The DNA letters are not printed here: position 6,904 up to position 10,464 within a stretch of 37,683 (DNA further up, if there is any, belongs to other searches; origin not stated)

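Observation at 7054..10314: Single ORF fusing an inner-membrane LptF/LptG permease to an outer-membrane LptD translocon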

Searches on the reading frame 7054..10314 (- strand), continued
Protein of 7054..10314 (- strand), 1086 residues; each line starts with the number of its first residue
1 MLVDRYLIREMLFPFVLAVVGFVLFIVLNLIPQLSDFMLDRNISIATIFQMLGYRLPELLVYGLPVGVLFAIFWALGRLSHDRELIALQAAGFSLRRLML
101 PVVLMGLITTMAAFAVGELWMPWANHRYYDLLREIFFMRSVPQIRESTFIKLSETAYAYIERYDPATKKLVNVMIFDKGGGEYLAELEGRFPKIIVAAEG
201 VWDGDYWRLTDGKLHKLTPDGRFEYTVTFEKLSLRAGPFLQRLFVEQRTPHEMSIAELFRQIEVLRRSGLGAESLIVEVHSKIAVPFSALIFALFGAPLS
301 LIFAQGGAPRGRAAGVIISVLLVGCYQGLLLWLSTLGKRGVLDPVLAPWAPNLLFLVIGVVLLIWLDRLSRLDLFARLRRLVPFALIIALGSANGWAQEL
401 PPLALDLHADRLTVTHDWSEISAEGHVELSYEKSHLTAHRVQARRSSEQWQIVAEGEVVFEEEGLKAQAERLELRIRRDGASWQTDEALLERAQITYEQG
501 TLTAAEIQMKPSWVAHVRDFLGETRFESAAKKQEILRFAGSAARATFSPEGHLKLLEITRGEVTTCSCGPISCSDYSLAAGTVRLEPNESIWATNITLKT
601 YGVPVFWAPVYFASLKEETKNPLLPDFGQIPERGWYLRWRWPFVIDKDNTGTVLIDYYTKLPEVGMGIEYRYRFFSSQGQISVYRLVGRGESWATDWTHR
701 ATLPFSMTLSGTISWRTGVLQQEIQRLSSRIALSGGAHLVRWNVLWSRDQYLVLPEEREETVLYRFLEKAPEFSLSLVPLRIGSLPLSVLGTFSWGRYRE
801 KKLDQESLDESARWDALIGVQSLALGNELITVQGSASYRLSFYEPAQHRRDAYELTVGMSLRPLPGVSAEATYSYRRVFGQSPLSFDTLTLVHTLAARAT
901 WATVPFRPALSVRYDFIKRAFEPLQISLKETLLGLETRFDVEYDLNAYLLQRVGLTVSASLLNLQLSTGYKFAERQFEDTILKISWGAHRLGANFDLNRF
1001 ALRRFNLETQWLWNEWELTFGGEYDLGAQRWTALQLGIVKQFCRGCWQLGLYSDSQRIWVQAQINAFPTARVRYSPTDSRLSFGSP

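Call 40: find_related_loci(query=A2, collection=genome_contigs, flank=6000)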
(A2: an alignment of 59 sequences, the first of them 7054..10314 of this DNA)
Query A2 (1086 aa) in genome_contigs; peptide patterns used: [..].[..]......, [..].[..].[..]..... (x = any residue, [..] = any of these).
357 stretches matched a pattern; 87 encode a relative of the query (tblastn E <= 1e-3); the best 80 are kept; 79 distinct loci.
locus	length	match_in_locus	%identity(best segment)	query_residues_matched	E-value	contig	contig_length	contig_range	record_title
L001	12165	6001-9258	94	1-1086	0e+0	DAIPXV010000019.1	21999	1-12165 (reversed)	MAG TPA_asm: Candidatus Bipolaricaulota bacterium isolate CTOTU1357 NODE_191_length_21999_cov_4.238425, whole genome sho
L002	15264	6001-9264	78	2-1086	0e+0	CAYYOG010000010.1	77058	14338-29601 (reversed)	MAG TPA_asm: uncultured Thermotogae bacterium isolate binchicken_co40_63 genome assembly, contig: NODE_335_length_77058_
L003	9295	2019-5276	78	2-1086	0e+0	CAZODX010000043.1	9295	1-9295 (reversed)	MAG TPA_asm: uncultured Thermotogae bacterium isolate binchicken_co71_26 genome assembly, contig: NODE_3320_length_9295_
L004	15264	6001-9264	76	2-1086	0e+0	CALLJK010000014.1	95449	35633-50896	MAG: Candidatus Bipolaricaulota bacterium isolate S1_Bin_METABAT__319_1 genome assembly, contig: c_000002417642, whole g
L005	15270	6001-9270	76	2-1086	0e+0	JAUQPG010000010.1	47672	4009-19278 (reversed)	MAG: Candidatus Bipolaricaulota bacterium isolate GXS.bins.134.201912 NODE_482_length_47672_cov_597.623178, whole genome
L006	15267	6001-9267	75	2-1086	0e+0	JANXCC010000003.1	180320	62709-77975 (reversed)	MAG: Candidatus Bipolaricaulota bacterium isolate SKYB55 NODE_3_length_180320_cov_119.311036, whole genome shotgun seque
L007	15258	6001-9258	72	2-1085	0e+0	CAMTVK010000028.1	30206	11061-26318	MAG: Candidatus Fraserbacteria bacterium isolate G05_MAG_00009 genome assembly, contig: G05_MAG_00009_000000000010, whol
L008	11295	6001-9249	70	2-1085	0e+0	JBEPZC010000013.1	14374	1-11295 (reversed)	MAG: Candidatus Bipolaricaulota bacterium isolate 03V1_S199.metabat2_refined.004_sub NODE_2554_length_14374_cov_146.2938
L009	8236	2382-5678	69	2-1085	0e+0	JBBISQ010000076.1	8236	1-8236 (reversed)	MAG: Candidatus Fraserbacteria bacterium isolate CYF170214_bin_377 NODE_7846_length_8236_cov_51.8858, whole genome shotg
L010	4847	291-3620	69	2-1085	0e+0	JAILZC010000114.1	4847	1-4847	MAG: Candidatus Bipolaricaulota bacterium isolate HOT.Cluster.56 Contig116, whole genome shotgun sequence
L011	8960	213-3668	66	2-1085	0e+0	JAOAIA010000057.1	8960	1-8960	MAG: Candidatus Bipolaricaulota bacterium isolate SKW78 NODE_55_length_8960_cov_4.493752, whole genome shotgun sequence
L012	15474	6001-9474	56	1-1084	0e+0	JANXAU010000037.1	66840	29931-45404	MAG: Candidatus Bipolaricaulota bacterium isolate SKYB132 k141_204097, whole genome shotgun sequence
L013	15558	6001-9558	62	2-1085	0e+0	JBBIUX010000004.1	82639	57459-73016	MAG: Candidatus Fraserbacteria bacterium isolate BR2F70218_bin_63 NODE_233_length_82639_cov_5.7682, whole genome shotgun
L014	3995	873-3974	56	1-961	0e+0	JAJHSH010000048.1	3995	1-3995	MAG: Candidatus Acetothermia bacterium isolate NSHQ14B.2017.Bin6 k141_113434, whole genome shotgun sequence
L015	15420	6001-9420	38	2-1084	0e+0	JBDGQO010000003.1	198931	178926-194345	MAG: Candidatus Bipolaricaulia bacterium isolate DAL-Ass_25_90C3R DAL-Ass_25_90C3R_3, whole genome shotgun sequence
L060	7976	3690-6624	27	3-1084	1e-88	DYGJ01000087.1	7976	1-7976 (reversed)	MAG TPA_asm: Thermotoga sp. isolate BE2012_65_8 Afr_mines_BE2012_3622_length_7976_cov_2_863401, whole genome shotgun seq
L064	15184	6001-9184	36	1-1078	3e-66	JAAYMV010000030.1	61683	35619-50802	MAG: Bacillota bacterium isolate AS20ysBPTH_50 16883_AS20, whole genome shotgun sequence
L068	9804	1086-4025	29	3-1084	2e-107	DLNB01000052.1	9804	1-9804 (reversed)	MAG TPA_asm: Acetothermia bacterium UBA7521 UBA7521_contig_3504, whole genome shotgun sequence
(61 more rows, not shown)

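Call 50: search_protein_families(library=pfam, proteins=[L064:1774-3513:+, L064:3551-4051:+, L064:4058-4732:+, L064:4763-5182:+, L064:5283-5927:+, L064:7082-9277:+, L064:9289-9753:+, L064:9725-10324:+, L064:10417-12564:+, L064:12578-13306:+], max_evalue=0.01)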
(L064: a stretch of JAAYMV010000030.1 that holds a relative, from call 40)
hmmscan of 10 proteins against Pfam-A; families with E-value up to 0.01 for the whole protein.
L064:1774-3513:+ (579 aa): 3 families
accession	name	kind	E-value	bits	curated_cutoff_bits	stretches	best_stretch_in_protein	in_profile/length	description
PF01103.29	Omp85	-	3.6e-54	184.9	24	1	282-579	1-325/325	Omp85 superfamily domain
PF07244.20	POTRA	-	2.1e-24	86.5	21.3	2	183-255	2-79/79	Surface antigen variable number repeat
PF08479.16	POTRA_2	-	0.00014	22.1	24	0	110-181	3-75/76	POTRA domain, ShlB-type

L064:3551-4051:+ (166 aa): 1 family
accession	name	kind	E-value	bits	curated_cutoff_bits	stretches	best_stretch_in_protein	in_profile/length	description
PF03938.19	OmpH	-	4e-09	37.3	32.4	1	84-162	60-141/141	Outer membrane protein (OmpH-like)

L064:4058-4732:+ (224 aa): 1 family
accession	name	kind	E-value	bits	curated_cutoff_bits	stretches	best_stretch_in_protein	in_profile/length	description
PF13624.11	SurA_N_3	-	0.0011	19.3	27.2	0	7-80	15-86/162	SurA-like N-terminal domain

L064:4763-5182:+ (139 aa): 1 family
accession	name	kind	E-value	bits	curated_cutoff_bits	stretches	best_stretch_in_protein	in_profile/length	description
PF03938.19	OmpH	-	3.5e-11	43.9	32.4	2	73-138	72-141/141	Outer membrane protein (OmpH-like)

L064:5283-5927:+ (214 aa): 1 family
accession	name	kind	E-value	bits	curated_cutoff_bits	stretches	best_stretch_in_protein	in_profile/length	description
PF06082.17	YjbH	-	9.7e-09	35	24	1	32-152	6-145/658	Exopolysaccharide biosynthesis protein YbjH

L064:7082-9277:+ (731 aa): 2 families
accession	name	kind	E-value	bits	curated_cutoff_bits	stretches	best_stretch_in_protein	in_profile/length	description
PF13100.11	OstA_2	-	0.00016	21.8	21.2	1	46-111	49-115/158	OstA-like protein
PF03968.19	LptD_N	-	0.0076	16.9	20.4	0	65-104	72-111/113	LptA/(LptD N-terminal domain) LPS transport protein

L064:9289-9753:+ (154 aa): 1 family
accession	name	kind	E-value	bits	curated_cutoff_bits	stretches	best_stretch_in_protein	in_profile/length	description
PF06835.18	LptC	-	6.3e-09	36.1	21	1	10-137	4-136/175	Lipopolysaccharide-assembly, LptC-related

L064:9725-10324:+ (199 aa): 0 families

L064:10417-12564:+ (715 aa): 0 families

L064:12578-13306:+ (242 aa): 9 families
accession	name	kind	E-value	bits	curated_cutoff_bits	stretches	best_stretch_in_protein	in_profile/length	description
PF00005.33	ABC_tran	-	1.3e-40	139.6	25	1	17-165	1-137/137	ABC transporter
PF13304.12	AAA_21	-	5.2e-08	33.7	27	1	133-196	209-299/304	AAA domain, putative AbiEii toxin, Type IV TA system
PF02463.25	SMC_N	-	1.5e-05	25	40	1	22-207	20-208/220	RecF/RecN/SMC N terminal domain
PF13191.12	AAA_16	-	3.6e-05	24.7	32.6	1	25-76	20-66/167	AAA ATPase domain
PF03215.21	Rad17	-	0.00016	22.1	23.8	1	16-49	34-67/186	Rad17 P-loop domain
PF13401.12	AAA_22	-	0.0022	18.8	27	1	29-54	7-32/130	AAA domain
PF01637.24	ATPase_2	-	0.0033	17.7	33.2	0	26-54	19-48/225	ATPase domain predominantly from Archaea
PF13555.12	AAA_29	-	0.0033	17.6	27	1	19-51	14-46/61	P-loop containing region of AAA domain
PF09818.15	ABC_ATPase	-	0.0064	16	23.2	0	175-218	211-254/283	P-loop domain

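Call 56: find_homologous_proteins(query=A2, max_evalue=1e-10)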
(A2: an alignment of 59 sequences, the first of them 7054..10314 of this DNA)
Query A2 (59 sequences) (1086 aa, profile of the alignment): 99 proteins with E <= 1e-10 among 8000 candidates.
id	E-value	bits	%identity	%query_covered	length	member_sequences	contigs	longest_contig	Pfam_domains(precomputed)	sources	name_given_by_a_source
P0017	0.0e+0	1769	66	100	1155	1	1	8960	PF03739.20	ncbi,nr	ncbi:MAG: LptF/LptG family permease [Candidatus Bipolaricaulota bacterium]|nr:LptF/LptG family perme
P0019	0.0e+0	1760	64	100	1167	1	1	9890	PF03739.20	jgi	jgi:LPS export ABC transporter permease LptF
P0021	0.0e+0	1745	62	100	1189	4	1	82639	PF03739.20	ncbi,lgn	-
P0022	0.0e+0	1738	63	100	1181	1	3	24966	PF03739.20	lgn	-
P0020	0.0e+0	1735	64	100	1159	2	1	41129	PF03739.20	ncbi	-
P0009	0.0e+0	1724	71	100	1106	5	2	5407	PF03739.20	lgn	-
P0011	0.0e+0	1721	69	100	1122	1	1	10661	PF03739.20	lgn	-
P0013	0.0e+0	1713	70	100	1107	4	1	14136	PF03739.20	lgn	-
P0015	0.0e+0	1709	68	100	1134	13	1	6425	PF03739.20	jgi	jgi:LPS export ABC transporter permease LptF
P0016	0.0e+0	1699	68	100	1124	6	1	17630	PF03739.20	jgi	jgi:LPS export ABC transporter permease LptF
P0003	0.0e+0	1696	78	100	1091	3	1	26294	PF03739.20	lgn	-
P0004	0.0e+0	1693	78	100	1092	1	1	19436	PF03968.20,PF03739.20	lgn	-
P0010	0.0e+0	1693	71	100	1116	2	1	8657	PF03739.20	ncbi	-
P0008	0.0e+0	1691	72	100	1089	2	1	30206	PF03739.20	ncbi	-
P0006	0.0e+0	1691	76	100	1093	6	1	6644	PF03739.20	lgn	-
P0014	0.0e+0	1687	69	100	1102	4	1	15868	PF03739.20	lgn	-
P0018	0.0e+0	1681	68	100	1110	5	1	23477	PF03739.20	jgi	jgi:LPS export ABC transporter permease LptF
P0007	0.0e+0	1681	75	100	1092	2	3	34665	PF03739.20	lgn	-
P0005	0.0e+0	1679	78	100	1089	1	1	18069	PF03739.20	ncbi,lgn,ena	-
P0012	0.0e+0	1676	70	100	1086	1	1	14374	PF03739.20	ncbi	-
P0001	0.0e+0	1671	99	100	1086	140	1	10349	PF03739.20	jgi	jgi:LPS export ABC transporter permease LptF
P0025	0.0e+0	1671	58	100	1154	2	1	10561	PF03739.20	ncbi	-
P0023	0.0e+0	1671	58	100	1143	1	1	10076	PF03739.20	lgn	-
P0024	0.0e+0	1668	57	100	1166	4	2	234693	PF03739.20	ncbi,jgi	jgi:LPS export ABC transporter permease LptG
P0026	0.0e+0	1665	56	100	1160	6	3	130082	PF03739.20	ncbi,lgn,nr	ncbi:MAG: LptF/LptG family permease [Candidatus Bipolaricaulota bacterium]|nr:LptF/LptG family perme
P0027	0.0e+0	1656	56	100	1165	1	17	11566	PF03739.20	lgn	-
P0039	0.0e+0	1653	39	100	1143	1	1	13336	PF03739.20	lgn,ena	-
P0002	0.0e+0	1647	91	100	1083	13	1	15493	PF03739.20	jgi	-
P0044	0.0e+0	1640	39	100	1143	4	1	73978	PF03968.20,PF03739.20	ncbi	-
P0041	0.0e+0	1627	40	100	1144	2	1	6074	PF03739.20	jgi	jgi:LPS export ABC transporter permease LptF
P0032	0.0e+0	1625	40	100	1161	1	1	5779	PF03739.20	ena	-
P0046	0.0e+0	1620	39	100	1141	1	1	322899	PF03968.20,PF03739.20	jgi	jgi:lipopolysaccharide export system permease protein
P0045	0.0e+0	1617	40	100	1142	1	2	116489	PF03739.20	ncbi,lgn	-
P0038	0.0e+0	1616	41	100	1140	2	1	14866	PF03739.20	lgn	-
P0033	0.0e+0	1609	40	100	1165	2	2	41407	PF03739.20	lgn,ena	-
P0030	0.0e+0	1602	39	100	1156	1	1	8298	PF03739.20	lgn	-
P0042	0.0e+0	1601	41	100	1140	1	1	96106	PF03739.20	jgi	-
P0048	0.0e+0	1590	38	100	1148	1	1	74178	PF03739.20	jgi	jgi:LPS export ABC transporter permease LptG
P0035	0.0e+0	1590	39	100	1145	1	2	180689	PF03739.20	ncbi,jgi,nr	ncbi:MAG: LptF/LptG family permease [Candidatus Acetothermia bacterium]|jgi:lipopolysaccharide expor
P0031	0.0e+0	1590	39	100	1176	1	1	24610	PF03739.20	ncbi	-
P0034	0.0e+0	1579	39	100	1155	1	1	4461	PF03739.20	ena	-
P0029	0.0e+0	1563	42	100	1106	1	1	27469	PF03968.20,PF03739.20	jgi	-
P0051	0.0e+0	1539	39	100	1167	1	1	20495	PF03739.20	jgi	jgi:LPS export ABC transporter permease LptF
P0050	0.0e+0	1533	39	100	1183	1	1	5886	PF03739.20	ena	-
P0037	0.0e+0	1525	40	100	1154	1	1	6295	PF03739.20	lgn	-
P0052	0.0e+0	1521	39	100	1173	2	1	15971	PF03739.20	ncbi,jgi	-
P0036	0.0e+0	1519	39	100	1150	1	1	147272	PF03739.20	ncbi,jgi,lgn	jgi:LPS export ABC transporter permease LptF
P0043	0.0e+0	1506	39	100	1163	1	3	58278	PF03739.20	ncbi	ncbi:MAG: LptF/LptG family permease [Candidatus Bipolaricaulia bacterium]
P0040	0.0e+0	1474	39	100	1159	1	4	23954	PF03739.20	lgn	-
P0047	0.0e+0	1445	46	44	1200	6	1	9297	PF03739.20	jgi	jgi:lipopolysaccharide export system permease protein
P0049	0.0e+0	1436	38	100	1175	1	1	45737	PF03739.20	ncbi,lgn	-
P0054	0.0e+0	1427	35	100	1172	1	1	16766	PF03968.20,PF03739.20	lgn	-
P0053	0.0e+0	1411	38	100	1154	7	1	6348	PF03739.20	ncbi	-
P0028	0.0e+0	1186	62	64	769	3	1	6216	PF03739.20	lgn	-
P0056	0.0e+0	1077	34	99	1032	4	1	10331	PF03739.20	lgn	-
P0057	0.0e+0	1065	30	100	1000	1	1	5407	PF03739.20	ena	-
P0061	0.0e+0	1042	30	100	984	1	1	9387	PF03739.20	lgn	-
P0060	0.0e+0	1029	30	100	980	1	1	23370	PF03739.20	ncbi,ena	-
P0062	2.3e-297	1008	30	100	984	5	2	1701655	PF03739.20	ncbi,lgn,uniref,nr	ncbi:MAG: hypothetical protein BIP78_1360 [Candidatus Bipolaricaulis sibiricus]|uniref:YjgP/YjgQ fam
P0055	4.1e-291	987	42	56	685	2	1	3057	PF03968.20,PF03739.20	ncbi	ncbi:MAG: LptF/LptG family permease, partial [Candidatus Bipolaricaulia bacterium]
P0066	6.6e-94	334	31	33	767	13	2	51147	PF03739.20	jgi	jgi:LPS export ABC transporter permease LptG/LPS export ABC transporter permease LptF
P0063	4.6e-93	331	30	33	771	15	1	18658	PF03739.20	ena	-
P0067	1.2e-91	326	27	33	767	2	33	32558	PF03739.20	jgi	jgi:LPS export ABC transporter permease LptF/LPS export ABC transporter permease LptG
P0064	1.4e-91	326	26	33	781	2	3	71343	PF03739.20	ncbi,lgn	-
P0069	2.3e-91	325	24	33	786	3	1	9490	PF03739.20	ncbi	ncbi:MAG TPA: LptF/LptG family permease [Vicinamibacterales bacterium]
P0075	2.1e-90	322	27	34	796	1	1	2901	PF03739.20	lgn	-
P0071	8.2e-90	320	26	33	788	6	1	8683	PF03739.20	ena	-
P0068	6.3e-89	317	26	33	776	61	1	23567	PF03739.20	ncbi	-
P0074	3.6e-88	315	25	34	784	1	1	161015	PF03739.20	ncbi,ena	-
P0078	1.7e-87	313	27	35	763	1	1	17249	PF03739.20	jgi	jgi:LPS export ABC transporter permease LptG/LPS export ABC transporter permease LptF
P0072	1.3e-85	306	26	33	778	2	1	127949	PF03739.20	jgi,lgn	jgi:LPS export ABC transporter permease LptG/LPS export ABC transporter permease LptF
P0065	2.9e-84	302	25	34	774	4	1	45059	PF03739.20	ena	-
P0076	2.3e-83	299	26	33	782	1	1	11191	PF03739.20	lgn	-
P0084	4.7e-83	298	27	33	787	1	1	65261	PF03739.20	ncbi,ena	-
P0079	8.6e-83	297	27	33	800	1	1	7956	PF03739.20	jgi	jgi:LPS export ABC transporter permease LptF/LPS export ABC transporter permease LptG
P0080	5.9e-81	291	27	35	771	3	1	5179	PF03739.20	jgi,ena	-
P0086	1.9e-80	289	28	34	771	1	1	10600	PF03739.20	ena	-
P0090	1.4e-79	286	26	33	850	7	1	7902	PF03739.20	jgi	jgi:LPS export ABC transporter permease LptG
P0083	4.3e-79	285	29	33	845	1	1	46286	PF03739.20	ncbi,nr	ncbi:MAG: LptF/LptG family permease [Acidobacteria bacterium]|nr:LptF/LptG family permease [Acidobac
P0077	5.5e-79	284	27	33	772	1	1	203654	PF03739.20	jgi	jgi:LPS export ABC transporter permease LptF/LPS export ABC transporter permease LptG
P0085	2.2e-76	276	27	33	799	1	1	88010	PF03739.20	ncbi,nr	ncbi:MAG: hypothetical protein CFK52_04050 [Chloracidobacterium sp. CP2_5A]|nr:MAG: hypothetical pro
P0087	1.7e-75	273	28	33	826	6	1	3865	PF03739.20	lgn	-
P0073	3.9e-75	272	29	33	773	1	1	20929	PF03739.20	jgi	jgi:LPS export ABC transporter permease LptG/LPS export ABC transporter permease LptF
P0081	6.2e-75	271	27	33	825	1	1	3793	PF03739.20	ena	-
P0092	6.6e-75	271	27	33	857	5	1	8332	PF03739.20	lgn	-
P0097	2.0e-74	269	26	33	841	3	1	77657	PF03739.20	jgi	jgi:LPS export ABC transporter permease LptG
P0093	3.7e-74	268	26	33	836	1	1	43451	PF03739.20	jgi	jgi:lipopolysaccharide export system permease protein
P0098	1.9e-73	266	26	33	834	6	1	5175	PF03739.20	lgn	-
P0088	7.8e-73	264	29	33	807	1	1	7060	PF03739.20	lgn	-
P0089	1.6e-72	263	26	34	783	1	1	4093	PF03739.20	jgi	jgi:LPS export ABC transporter permease LptG/LPS export ABC transporter permease LptF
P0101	2.8e-72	262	27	33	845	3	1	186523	PF03739.20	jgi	jgi:LPS export ABC transporter permease LptG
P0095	5.2e-72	261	27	33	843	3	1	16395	PF03739.20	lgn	-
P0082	1.9e-70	256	28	32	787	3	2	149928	PF03739.20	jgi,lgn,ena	-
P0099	3.2e-70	255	27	33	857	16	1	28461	PF03739.20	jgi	-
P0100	8.7e-70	254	27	33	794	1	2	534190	PF03739.20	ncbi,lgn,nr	ncbi:MAG: LptF/LptG family permease [Chloracidobacterium sp.]|nr:LptF/LptG family permease [Chloraci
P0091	9.5e-70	254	27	32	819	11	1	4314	PF03739.20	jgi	jgi:LPS export ABC transporter permease LptG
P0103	2.6e-68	249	26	33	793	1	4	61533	PF03739.20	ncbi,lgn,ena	-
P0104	4.2e-64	235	26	34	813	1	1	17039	PF03739.20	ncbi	-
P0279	2.3e-62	229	29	32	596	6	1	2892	PF03739.20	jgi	-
